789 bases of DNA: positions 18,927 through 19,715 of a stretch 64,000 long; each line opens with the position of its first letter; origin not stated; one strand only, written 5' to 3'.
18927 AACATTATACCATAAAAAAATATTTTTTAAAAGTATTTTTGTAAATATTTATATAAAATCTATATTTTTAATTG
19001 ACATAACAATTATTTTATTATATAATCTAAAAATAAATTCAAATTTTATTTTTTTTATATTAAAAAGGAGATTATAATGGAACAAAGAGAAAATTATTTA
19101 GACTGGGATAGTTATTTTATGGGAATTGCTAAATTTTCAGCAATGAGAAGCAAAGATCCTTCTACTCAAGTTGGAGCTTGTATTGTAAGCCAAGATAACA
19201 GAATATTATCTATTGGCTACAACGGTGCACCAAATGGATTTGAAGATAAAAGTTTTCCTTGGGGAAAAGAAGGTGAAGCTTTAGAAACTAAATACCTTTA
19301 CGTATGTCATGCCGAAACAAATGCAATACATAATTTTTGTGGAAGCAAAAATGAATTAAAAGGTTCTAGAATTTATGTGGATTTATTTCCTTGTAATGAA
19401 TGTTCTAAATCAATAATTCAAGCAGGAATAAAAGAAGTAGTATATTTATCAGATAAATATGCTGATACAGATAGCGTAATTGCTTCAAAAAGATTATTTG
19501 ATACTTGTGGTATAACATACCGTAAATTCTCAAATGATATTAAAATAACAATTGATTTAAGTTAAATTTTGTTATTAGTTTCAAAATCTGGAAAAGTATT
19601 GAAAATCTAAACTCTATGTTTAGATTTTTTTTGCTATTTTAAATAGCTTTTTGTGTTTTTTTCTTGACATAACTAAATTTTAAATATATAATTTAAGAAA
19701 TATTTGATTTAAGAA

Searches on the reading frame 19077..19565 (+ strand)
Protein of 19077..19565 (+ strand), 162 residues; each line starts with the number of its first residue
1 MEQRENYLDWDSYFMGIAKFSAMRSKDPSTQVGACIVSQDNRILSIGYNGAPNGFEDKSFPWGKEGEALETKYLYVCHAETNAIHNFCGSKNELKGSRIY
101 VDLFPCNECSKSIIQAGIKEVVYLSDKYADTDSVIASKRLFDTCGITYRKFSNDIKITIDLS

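Call 39: search_protein_families(library=pfam, proteins=[window:19077-19565:+], max_evalue=0.001)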
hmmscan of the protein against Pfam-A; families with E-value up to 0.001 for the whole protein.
window:19077-19565:+ (162 aa): 2 families
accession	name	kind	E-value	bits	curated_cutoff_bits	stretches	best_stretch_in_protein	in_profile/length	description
PF00383.29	dCMP_cyt_deam_1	-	7.6e-26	90.4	25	1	9-124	2-101/102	Cytidine and deoxycytidylate deaminase zinc-binding region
PF14437.12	MafB19-deam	-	7.7e-15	55.5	27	1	9-134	2-112/142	MafB19-like deaminase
